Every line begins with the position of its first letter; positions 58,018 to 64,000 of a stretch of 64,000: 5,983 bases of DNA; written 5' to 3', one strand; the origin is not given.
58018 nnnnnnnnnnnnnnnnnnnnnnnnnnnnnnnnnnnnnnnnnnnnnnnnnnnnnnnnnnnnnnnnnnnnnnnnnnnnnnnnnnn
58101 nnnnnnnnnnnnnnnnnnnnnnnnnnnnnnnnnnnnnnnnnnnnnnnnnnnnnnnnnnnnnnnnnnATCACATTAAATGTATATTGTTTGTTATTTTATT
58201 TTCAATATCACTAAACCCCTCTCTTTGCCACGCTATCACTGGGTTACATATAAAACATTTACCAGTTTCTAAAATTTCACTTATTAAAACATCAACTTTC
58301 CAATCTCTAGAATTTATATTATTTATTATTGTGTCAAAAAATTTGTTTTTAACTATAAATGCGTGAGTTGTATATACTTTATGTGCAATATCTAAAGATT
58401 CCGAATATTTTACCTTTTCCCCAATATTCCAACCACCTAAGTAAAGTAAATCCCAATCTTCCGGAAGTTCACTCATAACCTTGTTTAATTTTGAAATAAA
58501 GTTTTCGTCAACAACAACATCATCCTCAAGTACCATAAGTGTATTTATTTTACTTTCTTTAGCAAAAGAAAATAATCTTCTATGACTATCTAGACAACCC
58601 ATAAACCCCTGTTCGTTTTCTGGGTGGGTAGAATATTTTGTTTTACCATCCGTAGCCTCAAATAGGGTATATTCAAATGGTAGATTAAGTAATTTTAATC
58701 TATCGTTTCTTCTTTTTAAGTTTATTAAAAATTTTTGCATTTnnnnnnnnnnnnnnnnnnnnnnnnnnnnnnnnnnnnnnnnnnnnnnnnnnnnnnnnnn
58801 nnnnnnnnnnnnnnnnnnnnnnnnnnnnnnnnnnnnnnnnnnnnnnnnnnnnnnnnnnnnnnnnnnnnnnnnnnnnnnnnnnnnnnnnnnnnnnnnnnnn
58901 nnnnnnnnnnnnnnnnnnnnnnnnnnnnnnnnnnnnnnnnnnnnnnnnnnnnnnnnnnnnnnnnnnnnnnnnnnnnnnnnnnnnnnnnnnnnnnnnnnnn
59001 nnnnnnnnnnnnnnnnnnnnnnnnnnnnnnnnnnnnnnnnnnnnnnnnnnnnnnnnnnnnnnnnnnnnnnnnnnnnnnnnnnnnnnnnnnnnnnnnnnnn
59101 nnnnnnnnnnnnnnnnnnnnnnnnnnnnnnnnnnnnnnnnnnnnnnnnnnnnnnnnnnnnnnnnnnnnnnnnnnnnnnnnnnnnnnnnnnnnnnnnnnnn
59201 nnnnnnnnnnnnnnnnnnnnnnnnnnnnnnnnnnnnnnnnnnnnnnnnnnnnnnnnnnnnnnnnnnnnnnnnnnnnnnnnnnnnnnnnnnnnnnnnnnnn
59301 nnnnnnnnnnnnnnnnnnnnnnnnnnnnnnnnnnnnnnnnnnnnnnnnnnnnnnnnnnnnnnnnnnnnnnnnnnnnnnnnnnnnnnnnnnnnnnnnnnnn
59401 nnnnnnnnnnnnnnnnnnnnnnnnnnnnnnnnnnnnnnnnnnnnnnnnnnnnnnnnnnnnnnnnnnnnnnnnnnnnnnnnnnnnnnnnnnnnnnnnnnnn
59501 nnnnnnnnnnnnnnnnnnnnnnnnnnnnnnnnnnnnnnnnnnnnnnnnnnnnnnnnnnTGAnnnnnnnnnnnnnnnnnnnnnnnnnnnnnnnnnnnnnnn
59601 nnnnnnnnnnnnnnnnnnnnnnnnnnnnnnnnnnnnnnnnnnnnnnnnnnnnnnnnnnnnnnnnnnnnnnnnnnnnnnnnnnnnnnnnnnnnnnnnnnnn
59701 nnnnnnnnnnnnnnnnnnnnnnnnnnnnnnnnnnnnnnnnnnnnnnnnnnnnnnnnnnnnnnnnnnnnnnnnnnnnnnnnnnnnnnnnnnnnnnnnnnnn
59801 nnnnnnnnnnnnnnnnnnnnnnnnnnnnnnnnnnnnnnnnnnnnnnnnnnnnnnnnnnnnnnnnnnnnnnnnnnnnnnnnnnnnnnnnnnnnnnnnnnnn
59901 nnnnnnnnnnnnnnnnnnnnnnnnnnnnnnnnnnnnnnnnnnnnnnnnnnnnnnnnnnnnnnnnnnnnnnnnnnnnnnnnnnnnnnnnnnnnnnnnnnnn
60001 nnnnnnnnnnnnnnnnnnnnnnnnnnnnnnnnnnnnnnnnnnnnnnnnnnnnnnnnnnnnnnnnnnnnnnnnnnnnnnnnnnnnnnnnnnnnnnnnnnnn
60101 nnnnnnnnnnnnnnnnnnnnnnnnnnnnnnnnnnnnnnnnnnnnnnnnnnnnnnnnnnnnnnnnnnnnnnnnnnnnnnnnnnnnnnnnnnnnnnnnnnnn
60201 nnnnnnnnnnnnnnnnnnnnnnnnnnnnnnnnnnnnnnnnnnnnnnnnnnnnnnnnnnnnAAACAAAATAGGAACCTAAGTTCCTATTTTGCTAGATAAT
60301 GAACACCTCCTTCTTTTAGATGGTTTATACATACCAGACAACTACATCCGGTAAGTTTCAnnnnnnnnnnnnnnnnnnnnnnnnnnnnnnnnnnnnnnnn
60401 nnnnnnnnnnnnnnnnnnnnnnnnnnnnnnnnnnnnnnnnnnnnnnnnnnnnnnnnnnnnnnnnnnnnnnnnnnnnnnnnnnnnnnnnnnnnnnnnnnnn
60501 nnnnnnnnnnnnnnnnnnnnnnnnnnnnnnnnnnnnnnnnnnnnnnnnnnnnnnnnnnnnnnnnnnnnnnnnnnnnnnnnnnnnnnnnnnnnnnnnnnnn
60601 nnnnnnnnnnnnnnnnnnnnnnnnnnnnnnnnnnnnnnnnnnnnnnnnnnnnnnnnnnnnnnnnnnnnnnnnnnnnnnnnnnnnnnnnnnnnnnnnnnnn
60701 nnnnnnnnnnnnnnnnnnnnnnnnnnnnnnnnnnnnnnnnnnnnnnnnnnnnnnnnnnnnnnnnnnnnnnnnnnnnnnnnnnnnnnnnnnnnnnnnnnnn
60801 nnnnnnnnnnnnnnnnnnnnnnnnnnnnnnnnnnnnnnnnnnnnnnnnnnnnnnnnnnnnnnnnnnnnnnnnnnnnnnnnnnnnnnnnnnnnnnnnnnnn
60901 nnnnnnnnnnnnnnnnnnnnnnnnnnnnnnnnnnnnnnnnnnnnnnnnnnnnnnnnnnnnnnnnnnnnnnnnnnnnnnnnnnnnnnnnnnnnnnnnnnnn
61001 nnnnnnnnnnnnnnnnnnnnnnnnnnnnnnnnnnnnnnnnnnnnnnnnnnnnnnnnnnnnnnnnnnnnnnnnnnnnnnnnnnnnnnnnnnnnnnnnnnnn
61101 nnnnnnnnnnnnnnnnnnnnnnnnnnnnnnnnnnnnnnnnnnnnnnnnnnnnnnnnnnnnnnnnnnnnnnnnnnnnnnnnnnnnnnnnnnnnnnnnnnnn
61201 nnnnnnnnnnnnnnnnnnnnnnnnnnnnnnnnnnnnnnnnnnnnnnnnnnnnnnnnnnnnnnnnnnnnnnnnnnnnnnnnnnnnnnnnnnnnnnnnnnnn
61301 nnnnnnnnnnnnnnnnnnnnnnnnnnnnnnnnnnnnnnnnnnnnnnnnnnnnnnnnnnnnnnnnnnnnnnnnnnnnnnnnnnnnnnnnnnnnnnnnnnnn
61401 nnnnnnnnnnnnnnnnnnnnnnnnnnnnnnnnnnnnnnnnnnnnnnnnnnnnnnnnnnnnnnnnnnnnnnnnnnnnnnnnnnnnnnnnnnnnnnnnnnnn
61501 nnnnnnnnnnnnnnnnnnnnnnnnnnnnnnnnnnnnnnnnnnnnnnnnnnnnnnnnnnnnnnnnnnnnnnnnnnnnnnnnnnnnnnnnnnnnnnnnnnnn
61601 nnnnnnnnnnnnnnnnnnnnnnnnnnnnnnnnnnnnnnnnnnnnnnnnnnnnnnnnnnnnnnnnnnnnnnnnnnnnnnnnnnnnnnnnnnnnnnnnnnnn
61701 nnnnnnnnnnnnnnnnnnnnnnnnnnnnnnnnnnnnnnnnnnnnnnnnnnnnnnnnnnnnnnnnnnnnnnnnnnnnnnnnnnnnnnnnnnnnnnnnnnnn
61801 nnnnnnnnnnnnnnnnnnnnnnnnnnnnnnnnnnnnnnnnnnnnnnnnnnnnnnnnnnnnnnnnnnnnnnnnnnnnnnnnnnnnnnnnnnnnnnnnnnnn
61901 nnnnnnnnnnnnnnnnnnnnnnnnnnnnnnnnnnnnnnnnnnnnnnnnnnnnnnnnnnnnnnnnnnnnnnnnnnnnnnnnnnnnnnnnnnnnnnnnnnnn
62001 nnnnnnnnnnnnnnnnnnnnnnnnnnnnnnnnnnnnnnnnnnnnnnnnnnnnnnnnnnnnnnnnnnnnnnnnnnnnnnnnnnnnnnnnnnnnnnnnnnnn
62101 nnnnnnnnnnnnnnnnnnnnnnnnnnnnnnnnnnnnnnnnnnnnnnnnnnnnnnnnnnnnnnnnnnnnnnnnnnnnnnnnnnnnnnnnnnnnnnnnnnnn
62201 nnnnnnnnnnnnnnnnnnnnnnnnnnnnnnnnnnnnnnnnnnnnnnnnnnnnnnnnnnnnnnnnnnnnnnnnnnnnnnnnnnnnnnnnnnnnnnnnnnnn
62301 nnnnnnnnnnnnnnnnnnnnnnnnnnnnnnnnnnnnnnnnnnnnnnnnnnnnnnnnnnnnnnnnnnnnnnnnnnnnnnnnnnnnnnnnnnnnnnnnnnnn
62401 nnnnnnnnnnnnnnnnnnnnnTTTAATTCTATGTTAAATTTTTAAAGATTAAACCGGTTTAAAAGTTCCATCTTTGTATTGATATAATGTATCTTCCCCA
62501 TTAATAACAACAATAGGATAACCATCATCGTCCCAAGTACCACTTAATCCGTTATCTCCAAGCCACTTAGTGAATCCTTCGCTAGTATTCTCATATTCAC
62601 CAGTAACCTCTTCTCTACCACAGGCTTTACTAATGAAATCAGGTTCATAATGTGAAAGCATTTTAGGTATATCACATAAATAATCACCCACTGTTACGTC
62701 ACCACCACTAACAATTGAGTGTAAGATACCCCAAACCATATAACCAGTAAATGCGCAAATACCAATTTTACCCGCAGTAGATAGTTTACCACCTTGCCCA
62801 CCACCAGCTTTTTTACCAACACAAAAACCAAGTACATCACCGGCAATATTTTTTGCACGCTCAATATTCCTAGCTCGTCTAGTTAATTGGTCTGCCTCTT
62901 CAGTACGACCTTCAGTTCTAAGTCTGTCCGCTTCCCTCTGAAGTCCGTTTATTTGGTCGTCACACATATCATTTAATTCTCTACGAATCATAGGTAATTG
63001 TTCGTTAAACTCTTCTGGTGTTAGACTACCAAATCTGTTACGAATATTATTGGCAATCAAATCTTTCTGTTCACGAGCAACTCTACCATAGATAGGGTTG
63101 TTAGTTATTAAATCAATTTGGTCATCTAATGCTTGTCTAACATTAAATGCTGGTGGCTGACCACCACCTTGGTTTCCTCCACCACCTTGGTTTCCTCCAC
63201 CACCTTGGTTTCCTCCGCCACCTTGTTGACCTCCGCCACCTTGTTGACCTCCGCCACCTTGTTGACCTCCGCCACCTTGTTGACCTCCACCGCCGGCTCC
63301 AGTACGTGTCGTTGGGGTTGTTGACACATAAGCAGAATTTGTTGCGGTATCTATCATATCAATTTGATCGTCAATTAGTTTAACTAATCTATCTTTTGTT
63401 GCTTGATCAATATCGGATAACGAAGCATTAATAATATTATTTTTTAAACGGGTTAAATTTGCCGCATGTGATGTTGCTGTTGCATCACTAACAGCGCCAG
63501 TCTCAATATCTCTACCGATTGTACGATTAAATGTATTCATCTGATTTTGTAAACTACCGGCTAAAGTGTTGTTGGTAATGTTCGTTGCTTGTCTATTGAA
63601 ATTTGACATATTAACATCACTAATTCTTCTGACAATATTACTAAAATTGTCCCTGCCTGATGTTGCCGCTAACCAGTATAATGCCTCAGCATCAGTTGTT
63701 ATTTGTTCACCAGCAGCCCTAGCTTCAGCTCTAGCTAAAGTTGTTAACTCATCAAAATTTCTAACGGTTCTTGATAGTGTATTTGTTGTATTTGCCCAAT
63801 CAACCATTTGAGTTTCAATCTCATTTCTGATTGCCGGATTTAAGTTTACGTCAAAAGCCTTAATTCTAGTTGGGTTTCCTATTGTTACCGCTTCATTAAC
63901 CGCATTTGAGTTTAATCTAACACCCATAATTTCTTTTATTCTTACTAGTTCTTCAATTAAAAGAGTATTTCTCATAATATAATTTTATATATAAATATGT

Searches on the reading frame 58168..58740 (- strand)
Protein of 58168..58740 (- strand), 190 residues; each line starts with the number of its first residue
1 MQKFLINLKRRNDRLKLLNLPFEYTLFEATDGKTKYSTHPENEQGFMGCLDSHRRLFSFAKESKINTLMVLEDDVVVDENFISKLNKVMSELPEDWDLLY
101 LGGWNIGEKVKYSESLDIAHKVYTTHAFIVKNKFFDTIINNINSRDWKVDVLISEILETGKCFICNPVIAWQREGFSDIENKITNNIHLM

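Call 61: search_protein_families(library=phrogs, proteins=[window:58168-58740:-], max_evalue=0.001)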
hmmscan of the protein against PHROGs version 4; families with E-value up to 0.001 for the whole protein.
window:58168-58740:- (190 aa): 2 families
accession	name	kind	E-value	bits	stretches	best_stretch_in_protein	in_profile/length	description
phrog_2835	-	moron, auxiliary metabolic gene and host takeover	7.9e-10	39.5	1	1-154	17-192/280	glucosyltransferase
phrog_854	-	moron, auxiliary metabolic gene and host takeover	1.5e-07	32.4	1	43-107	32-96/211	glucosyltransferase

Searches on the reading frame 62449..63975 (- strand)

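Call 61: search_protein_families(library=phrogs, proteins=[window:62449-63975:-], max_evalue=0.001)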
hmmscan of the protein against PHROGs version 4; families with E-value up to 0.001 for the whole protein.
window:62449-63975:- (508 aa): 2 families
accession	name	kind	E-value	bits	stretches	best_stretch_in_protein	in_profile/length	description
phrog_38696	-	unknown function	4.3e-05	23.1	1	140-283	108-246/761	-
phrog_8482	-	head and packaging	0.00032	20.8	1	215-267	223-273/424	attachment protein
